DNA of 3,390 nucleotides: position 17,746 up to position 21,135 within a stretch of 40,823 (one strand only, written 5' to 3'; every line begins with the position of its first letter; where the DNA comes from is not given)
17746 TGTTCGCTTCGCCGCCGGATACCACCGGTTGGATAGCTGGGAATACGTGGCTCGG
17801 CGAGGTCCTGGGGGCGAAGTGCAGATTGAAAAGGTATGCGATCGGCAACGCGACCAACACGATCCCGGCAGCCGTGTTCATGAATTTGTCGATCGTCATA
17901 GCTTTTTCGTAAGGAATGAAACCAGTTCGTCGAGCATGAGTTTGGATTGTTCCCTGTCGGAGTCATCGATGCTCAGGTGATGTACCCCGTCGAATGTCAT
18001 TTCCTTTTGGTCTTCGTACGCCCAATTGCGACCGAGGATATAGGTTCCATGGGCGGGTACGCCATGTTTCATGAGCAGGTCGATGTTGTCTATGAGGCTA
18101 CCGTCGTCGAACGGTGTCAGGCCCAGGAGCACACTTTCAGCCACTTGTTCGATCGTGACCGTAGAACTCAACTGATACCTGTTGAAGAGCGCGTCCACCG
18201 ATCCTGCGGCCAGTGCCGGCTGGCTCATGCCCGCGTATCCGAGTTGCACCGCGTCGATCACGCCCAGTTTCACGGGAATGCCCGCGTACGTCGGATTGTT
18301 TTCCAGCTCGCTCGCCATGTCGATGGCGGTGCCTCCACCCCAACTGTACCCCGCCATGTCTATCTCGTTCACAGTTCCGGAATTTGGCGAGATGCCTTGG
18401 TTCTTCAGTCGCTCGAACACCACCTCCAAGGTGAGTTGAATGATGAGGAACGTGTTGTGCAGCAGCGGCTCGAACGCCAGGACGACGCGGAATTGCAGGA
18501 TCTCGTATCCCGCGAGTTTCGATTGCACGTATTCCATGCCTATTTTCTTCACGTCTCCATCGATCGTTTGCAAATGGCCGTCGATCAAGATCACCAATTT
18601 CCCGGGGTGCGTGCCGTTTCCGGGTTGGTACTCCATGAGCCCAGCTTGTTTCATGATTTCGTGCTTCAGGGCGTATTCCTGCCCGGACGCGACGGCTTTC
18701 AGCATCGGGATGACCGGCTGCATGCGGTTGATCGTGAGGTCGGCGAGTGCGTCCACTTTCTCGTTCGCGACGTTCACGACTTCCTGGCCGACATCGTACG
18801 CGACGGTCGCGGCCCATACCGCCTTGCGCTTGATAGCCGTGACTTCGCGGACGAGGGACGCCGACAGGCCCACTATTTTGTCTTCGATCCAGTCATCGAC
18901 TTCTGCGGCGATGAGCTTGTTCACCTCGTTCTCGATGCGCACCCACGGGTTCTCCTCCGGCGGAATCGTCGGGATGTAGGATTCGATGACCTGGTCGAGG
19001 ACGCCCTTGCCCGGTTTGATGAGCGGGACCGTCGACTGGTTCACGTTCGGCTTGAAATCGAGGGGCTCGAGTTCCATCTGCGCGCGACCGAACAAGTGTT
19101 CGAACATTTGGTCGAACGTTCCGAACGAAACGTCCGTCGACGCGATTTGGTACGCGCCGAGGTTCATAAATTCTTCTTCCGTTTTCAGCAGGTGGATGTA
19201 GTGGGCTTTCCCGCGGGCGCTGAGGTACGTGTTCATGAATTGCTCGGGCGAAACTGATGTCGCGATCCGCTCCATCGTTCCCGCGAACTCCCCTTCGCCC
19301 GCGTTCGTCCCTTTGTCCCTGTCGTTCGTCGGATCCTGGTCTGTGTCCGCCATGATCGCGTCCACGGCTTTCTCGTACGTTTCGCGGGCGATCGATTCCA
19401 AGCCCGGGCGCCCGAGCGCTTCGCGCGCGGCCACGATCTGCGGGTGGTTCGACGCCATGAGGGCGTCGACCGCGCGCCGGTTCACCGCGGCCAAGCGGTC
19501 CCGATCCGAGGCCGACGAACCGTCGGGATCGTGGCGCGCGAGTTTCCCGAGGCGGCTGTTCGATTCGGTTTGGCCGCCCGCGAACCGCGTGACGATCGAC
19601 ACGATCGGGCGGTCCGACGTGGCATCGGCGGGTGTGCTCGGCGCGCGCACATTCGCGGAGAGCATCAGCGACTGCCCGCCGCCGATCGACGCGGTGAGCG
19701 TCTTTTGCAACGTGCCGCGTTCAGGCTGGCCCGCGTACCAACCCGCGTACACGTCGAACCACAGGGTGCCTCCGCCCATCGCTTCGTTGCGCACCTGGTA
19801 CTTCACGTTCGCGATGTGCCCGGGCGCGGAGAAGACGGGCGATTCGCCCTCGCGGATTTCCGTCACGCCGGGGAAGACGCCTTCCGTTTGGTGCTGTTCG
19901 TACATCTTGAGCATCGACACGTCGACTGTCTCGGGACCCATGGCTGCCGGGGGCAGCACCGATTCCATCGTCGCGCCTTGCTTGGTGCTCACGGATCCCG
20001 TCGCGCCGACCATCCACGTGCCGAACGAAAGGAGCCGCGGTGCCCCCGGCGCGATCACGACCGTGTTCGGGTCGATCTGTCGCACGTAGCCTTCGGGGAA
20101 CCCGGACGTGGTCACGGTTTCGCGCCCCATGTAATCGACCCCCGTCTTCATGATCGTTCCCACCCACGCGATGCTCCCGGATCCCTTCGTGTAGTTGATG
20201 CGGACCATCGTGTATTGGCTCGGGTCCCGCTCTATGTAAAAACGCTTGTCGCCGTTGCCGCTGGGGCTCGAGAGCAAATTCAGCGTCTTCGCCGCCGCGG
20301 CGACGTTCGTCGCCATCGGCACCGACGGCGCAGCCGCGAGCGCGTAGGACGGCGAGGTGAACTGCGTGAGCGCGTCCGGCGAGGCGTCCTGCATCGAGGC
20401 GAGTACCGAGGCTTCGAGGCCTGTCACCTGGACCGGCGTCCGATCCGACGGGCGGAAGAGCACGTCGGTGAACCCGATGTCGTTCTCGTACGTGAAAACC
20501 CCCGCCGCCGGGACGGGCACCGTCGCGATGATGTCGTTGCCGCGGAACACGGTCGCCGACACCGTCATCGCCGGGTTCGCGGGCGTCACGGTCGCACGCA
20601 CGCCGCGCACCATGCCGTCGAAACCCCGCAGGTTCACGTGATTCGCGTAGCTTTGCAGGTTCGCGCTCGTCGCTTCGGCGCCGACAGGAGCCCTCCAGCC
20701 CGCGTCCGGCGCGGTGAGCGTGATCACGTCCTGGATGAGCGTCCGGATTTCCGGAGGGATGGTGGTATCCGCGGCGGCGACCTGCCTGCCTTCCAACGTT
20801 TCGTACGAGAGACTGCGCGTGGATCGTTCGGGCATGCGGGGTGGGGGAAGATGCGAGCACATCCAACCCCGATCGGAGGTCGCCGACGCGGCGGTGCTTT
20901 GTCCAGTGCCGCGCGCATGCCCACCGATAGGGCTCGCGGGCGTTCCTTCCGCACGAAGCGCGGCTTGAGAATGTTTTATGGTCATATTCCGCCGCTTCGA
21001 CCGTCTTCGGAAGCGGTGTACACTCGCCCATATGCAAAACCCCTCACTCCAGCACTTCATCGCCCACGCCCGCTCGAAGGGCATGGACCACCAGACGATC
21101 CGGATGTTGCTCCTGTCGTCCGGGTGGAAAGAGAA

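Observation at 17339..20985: Giant signal-less protein ending in a GxSxG lipase-like module, translationally coupled to a small membrane protein: candidate polymorphic toxin-immunity pair with no known secretion system nearby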

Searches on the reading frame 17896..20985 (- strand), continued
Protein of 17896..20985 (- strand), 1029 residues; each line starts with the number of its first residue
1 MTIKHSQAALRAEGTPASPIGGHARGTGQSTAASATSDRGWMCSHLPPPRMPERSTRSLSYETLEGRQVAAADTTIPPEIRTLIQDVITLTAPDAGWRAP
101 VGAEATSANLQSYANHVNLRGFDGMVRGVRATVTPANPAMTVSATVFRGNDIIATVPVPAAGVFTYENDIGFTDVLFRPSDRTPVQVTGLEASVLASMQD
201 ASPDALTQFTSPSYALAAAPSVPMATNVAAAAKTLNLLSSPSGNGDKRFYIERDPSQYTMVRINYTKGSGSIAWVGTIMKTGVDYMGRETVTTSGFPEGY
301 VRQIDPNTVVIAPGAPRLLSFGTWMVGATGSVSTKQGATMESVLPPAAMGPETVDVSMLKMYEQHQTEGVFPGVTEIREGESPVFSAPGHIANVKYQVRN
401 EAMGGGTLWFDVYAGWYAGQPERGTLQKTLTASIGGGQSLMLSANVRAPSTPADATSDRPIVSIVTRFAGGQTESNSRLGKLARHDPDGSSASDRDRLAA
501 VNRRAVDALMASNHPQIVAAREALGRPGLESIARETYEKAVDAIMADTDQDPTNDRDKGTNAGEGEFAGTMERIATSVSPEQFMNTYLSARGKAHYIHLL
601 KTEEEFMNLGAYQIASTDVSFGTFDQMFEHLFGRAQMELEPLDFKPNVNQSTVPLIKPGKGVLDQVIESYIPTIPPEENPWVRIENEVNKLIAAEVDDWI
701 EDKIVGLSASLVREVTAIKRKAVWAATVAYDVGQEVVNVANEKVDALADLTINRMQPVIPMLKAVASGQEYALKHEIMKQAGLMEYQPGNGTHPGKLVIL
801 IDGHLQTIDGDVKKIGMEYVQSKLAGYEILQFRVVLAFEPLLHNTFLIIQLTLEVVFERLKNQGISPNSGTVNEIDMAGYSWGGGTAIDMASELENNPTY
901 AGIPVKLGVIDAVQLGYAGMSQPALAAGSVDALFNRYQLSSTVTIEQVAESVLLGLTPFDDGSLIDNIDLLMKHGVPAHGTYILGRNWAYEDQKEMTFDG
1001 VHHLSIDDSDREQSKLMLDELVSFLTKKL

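Call 47: find_encoding_contigs(protein=P0010, flank=6000, max_places=2)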
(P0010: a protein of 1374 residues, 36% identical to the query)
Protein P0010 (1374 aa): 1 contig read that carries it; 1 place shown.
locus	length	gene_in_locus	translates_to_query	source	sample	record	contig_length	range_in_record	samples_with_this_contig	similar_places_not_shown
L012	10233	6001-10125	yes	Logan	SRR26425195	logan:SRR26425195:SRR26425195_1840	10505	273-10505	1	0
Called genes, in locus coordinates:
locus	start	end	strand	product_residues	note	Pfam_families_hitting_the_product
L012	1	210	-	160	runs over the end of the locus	?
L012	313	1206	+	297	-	PF00795:CN_hydrolase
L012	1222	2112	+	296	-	PF00892:EamA (faint)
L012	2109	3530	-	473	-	PF00512:HisKA, PF02518:HATPase_c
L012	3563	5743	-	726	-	-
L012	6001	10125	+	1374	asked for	PF23414:Beta-prop_EML_2 (weak), PF24807:WD40_CDC20-Fz (faint), PF24814:WD40_Prp19 (weak), PF25173:Beta-prop_WDR3_1st (faint), PF25174:Beta-prop_THOC3 (weak), PF12894:ANAPC4_WD40 (faint), PF23381:Beta-prop_IFT122_1st (weak), PF25171:Beta-prop_WDR36-Utp21_1st (weak)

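Call 48: find_encoding_contigs(protein=P0006, flank=6000, max_places=2)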
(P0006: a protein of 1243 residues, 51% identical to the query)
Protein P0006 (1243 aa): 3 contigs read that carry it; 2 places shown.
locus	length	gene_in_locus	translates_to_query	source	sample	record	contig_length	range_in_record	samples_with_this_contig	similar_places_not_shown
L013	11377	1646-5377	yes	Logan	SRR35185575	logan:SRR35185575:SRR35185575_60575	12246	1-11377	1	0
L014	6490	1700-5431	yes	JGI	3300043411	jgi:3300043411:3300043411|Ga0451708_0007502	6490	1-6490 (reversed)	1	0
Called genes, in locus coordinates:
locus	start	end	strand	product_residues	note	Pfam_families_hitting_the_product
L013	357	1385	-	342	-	PF00437:T2SSE, PF13401:AAA_22 (faint)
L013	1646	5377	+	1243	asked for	-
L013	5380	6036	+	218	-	-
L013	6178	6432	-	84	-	-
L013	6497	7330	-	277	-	PF05090:HTTM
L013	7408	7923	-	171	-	-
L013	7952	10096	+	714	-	PF22745:Nlig-Ia, PF01653:DNA_ligase_aden, PF03120:OB_DNA_ligase, PF03119:DNA_ligase_ZBD, PF12826:HHH_2 (weak), PF00533:BRCT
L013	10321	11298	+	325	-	PF00149:Metallophos (faint), PF12850:Metallophos_2 (faint)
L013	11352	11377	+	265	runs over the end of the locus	-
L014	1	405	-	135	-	?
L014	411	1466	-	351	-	PF00437:T2SSE, PF13401:AAA_22 (faint)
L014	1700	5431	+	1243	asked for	-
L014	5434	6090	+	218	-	-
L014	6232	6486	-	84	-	-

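Call 49: find_encoding_contigs(protein=P0005, flank=6000, max_places=2)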
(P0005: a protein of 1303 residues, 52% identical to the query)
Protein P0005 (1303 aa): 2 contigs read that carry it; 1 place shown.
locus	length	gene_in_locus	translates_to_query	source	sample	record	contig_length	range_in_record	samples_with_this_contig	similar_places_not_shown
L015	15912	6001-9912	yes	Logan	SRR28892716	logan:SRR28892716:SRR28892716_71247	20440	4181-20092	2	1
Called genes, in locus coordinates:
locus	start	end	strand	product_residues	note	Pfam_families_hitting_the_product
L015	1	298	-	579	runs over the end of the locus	PF14716:HHH_8, PF14520:HHH_5 (faint), PF14791:DNA_pol_B_thumb, PF02811:PHP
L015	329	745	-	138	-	PF00892:EamA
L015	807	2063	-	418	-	PF00512:HisKA, PF02518:HATPase_c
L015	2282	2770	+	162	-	PF00856:SET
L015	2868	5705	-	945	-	-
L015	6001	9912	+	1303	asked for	-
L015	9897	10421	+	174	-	-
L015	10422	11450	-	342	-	PF00437:T2SSE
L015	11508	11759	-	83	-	-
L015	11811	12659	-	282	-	PF05090:HTTM (weak)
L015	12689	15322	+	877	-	PF22745:Nlig-Ia, PF01653:DNA_ligase_aden, PF03120:OB_DNA_ligase, PF03119:DNA_ligase_ZBD, PF14520:HHH_5 (faint), PF12826:HHH_2, PF00533:BRCT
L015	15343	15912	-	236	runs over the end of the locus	-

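Call 50: find_encoding_contigs(protein=P0007, flank=6000, max_places=2)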
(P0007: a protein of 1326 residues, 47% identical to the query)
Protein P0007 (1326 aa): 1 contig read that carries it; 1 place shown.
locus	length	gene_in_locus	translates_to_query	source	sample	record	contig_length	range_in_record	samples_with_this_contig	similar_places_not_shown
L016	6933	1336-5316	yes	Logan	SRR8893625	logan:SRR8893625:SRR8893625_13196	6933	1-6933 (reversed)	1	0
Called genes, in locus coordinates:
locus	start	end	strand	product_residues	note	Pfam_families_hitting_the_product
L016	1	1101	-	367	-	?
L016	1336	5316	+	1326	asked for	-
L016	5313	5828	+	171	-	-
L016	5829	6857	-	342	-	PF00437:T2SSE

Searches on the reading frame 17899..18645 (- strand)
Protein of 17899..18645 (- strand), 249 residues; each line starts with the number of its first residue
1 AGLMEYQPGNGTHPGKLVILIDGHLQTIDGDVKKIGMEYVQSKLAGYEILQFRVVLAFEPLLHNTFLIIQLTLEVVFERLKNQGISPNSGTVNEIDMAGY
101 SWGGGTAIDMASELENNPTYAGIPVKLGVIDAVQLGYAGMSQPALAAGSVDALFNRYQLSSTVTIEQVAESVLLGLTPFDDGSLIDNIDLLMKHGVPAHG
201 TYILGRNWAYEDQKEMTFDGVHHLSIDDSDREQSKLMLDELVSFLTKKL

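Call 24: find_homologous_proteins(query=A2, max_evalue=0.01)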
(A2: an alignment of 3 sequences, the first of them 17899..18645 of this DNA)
Query A2 (3 sequences) (249 aa, profile of the alignment): 6 proteins with E <= 0.01 among 7513 candidates.
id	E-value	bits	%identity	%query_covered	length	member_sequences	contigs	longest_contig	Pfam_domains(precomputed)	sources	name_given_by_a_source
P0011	6.4e-53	198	35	100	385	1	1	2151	-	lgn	-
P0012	2.4e-52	196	37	91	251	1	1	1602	-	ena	-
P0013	5.9e-30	122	29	82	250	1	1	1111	-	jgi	jgi:hypothetical protein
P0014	4.3e-19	87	28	63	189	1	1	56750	-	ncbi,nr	ncbi:hypothetical protein HYW84_00600 [Candidatus Peregrinibacteria bacterium]|nr:hypothetical prote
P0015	3.8e-16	77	35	54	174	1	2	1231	-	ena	-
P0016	8.1e-7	47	32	55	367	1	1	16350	-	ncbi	-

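Call 28: find_encoding_contigs(protein=P0014, flank=8000, max_places=2)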
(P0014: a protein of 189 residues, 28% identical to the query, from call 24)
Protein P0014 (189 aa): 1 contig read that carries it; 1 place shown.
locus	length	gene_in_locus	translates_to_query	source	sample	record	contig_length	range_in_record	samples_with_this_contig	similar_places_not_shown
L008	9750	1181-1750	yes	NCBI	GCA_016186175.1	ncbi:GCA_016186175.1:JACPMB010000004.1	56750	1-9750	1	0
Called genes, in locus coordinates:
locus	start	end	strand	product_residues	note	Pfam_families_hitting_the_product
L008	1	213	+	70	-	?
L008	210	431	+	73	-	-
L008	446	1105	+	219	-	-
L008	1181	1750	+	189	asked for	-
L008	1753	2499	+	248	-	-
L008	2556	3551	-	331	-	-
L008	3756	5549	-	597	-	PF13522:GATase_6, PF13537:GATase_7, PF13580:SIS_2 (faint), PF01380:SIS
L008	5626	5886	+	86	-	PF01649:Ribosomal_S20p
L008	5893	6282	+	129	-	PF03652:RuvX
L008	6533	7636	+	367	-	PF04545:Sigma70_r4, PF05066:HARE-HTH (faint)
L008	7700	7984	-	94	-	-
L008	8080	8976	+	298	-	-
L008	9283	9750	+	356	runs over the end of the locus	PF00154:RecA_N, PF08423:Rad51, PF06745:ATPase (weak), PF13481:AAA_25 (faint), PF27531:MT3502_N (weak), PF01637:ATPase_2 (weak), PF13479:AAA_24 (weak), PF21096:RecA_C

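Call 29: find_encoding_contigs(protein=P0016, flank=8000, max_places=2)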
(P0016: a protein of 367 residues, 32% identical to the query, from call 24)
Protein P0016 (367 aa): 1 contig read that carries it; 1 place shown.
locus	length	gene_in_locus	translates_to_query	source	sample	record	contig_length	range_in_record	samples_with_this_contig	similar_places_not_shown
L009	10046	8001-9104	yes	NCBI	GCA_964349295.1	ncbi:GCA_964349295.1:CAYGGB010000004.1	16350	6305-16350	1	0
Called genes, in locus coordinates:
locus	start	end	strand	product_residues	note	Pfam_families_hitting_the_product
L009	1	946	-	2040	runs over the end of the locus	-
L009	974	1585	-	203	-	-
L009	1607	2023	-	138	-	-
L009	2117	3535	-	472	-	PF01979:Amidohydro_1, PF07969:Amidohydro_3 (faint), PF12890:DHOase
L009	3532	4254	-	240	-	PF01925:TauE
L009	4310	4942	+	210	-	-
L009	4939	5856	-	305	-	PF02729:OTCace_N, PF00185:OTCace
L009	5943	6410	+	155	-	-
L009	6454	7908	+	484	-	PF01943:Polysacc_synt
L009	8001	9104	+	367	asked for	-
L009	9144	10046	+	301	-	?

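Call 38: predict_structure(alignment_id=A3)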
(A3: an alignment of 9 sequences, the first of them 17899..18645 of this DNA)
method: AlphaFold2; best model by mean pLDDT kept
length: 249 residues; sequences in the alignment: 9
mean_pLDDT: 73.5   pTM: 0.78
mean pLDDT of the five models: 73.5, 69.9, 66.8, 62.3, 59.3
residues with pLDDT >= 90: 71; 70-90: 76; 50-70: 66; < 50: 36
segments of 3 or more residues with pLDDT < 50: 26-33, 60-62, 192-197, 219-229
pLDDT, mean of each block of 10 residues (from residue 1): 83 93 59 67 93 69 65 91 80 93 87 91 92 66 80 82 51 52 55 53 70 70 44 73 79
secondary structure, 60 per line:
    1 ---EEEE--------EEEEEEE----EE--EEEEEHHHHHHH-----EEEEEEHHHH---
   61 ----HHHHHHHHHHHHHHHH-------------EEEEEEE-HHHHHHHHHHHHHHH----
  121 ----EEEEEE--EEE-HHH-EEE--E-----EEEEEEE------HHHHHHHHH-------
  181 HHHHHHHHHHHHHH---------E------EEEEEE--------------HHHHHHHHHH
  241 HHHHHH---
elements in order: E4-7 E16-22 E31-35 H36-42 E48-53 H54-57 H65-80 E94-100 H102-116 E125-130 E133-135 E141-143 E152-158 H165-173 H181-194 E211-216 H231-246
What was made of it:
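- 17899..18645 (-): C-terminal alpha/beta-hydrolase module (residues 731-979). It matches no Pfam family. AF2 gives pLDDT 73.5 and pTM 0.78 (call 38).
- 18343..18345 (-): Codon of Ser831, the nucleophile in G-Y-S-W-G-G-G. It follows strand E94-100 of the model (call 38).
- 18253..18255 (-): Codon of Asp861, the candidate catalytic acid in (I/V)-D-A-(V/I). It directly follows strand E125-130 (call 38).
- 17977..17979 (-): Codon of His953, the candidate catalytic base in H-x-x-I-D. Its loop is modelled with low confidence: pLDDT is below 50 at module residues 219-229 (call 38).
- On Alpha/beta-hydrolase fold superfamily: In the AF2 model, strand 94-100, Ser101 and helix 102-116 follow one another (call 38).
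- The AF2 model gives a canonical strand-Ser-helix elbow (call 38). The His loop is poorly modelled (call 38).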

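Call 40: fold_search(model_id=the predicted structure, library=pdb)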
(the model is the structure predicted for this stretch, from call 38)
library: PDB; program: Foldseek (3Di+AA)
matches with E <= 10: 1427; with E <= 0.001: 34
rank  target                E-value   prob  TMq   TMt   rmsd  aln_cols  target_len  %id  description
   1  6ba9                  9.2e-05  1.00  0.32  0.32   8.7       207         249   16  YbtT - Type II thioesterase from Yersiniabactin NRPS/PKS biosynthetic pathway- S89A mutant (released 2018-10-31)
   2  3qmw_D                9.7e-05  1.00  0.41  0.41   8.5       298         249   11  RedJ with PEG molecule bound in the active site (released 2011-05-04)
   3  2rau                  1.4e-04  1.00  0.39  0.30  11.3       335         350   12  Crystal structure of a putative lipase (NP_343859.1) from Sulfolobus solfataricus at 1.85 A resolution (released 2007-10-09)
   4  6k1t                  2.4e-04  1.00  0.45  0.38  10.7       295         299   12  The structure of Francisella virulence factor BioJ (released 2020-04-15)
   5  2q0x_A                3.7e-04  0.99  0.41  0.37  11.3       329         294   12  Alpha/Beta hydrolase fold protein of unknown function (released 2007-06-26)
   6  4zi5_A                3.7e-04  0.99  0.37  0.38  12.7       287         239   11  Crystal Structure of Dienelactone Hydrolase-like Promiscuous Phospotriesterase P91 from Metagenomic Libraries (released 2016-02-17)
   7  5yal                  4.4e-04  1.00  0.34  0.26   5.8       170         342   15  Ferulic acid esterase from Streptomyces cinnamoneus at 1.5 A resolution (released 2017-12-06)
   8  8x6v_A                4.4e-04  0.99  0.35  0.33  12.1       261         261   15  Crystal structure of GlacPETase (released 2024-02-14)
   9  7ebo_A                5.0e-04  0.99  0.29  0.30  11.2       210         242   16  Crystal structure of a feruloyl esterase LP_0796 from Lactobacillus plantarum (released 2022-08-03)
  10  9c0m                  5.6e-04  0.99  0.40  0.41  10.2       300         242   14  FphH, Staphylococcus aureus fluorophosphonate-binding serine hydrolases H, apo form 2 at room temperature (released 2025-01-08)
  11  7zr3_B                6.0e-04  1.00  0.44  0.36  11.4       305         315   14  STRUCTURE OF ESTER-HYDROLASE EH0 FROM THE METAGENOME OF SORGHUM BICOLOR RHIZOSPHERE FROM THE HENFAES RESEARCH CENTRE ( (released 2022-12-28)
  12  4fhz                  6.0e-04  0.99  0.35  0.39  11.9       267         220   12  Crystal structure of a carboxyl esterase at 2.0 angstrom resolution (released 2012-10-03)
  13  2i3d_B                6.3e-04  1.00  0.43  0.48  10.4       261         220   14  Crystal Structure of Protein of Unknown Function ATU1826, a Putative Alpha/Beta Hydrolase from Agrobacterium tumefacie (released 2006-09-19)
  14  7at0_A                6.3e-04  1.00  0.43  0.38  11.5       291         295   13  Structure of the Hormone-Sensitive Lipase like EstD11 (released 2021-03-03)
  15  8ytw                  6.3e-04  0.99  0.38  0.39  10.4       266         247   10  Kubu-PETase from Kutzneria buriramensis (released 2025-01-15)
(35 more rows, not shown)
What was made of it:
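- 17899..18645 (-): All top Foldseek PDB hits are alpha/beta-hydrolases with probability ~1 (call 40).
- On Alpha/beta-hydrolase fold superfamily: All top Foldseek hits are alpha/beta-hydrolases, with probability ~1, E ~1e-4 and TM 0.3-0.46 (call 40).
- All 50 listed Foldseek hits are alpha/beta-hydrolase-fold proteins (esterases, lipases, thioesterases and related) (call 40).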

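Call 45: search_solved_structures(query=A3, max_evalue=10, show_alignments=2)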
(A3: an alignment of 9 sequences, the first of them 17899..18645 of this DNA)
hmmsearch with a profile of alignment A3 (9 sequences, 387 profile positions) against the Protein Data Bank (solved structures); distinct sequences matched with E-value up to 10: 0.

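Call 82: search_protein_families(library=pfam, alignment_id=A3, max_evalue=10)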
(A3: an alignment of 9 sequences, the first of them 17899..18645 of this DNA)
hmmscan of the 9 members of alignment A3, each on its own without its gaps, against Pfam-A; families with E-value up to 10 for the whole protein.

A. member 1, window:17899-18645:- (249 aa): 1 family
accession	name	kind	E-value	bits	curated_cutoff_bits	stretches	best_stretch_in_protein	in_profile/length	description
PF00975.26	Thioesterase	-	0.098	13.3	26.4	1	97-134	70-104/226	Thioesterase domain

B. families by the number of members that match (of 9 scanned): 6 families
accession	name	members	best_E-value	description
PF00975.26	Thioesterase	2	0.013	Thioesterase domain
PF21340.4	Polysacc_lyase-like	1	0.012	Cip1-like, core domain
PF20088.4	DUF6480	1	0.015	Family of unknown function (DUF6480)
PF01083.28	Cutinase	1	0.029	Cutinase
PF12765.13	Cohesin_HEAT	1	0.059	HEAT repeat associated with sister chromatid cohesion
PF02985.28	HEAT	1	0.089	HEAT repeat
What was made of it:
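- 17899..18645 (-): There is no Pfam or PDB sequence hit (calls 45, 82).
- Tried and rejected: Pfam on the nine module sequences gave only marginal Thioesterase and Cutinase elbow matches (call 82).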
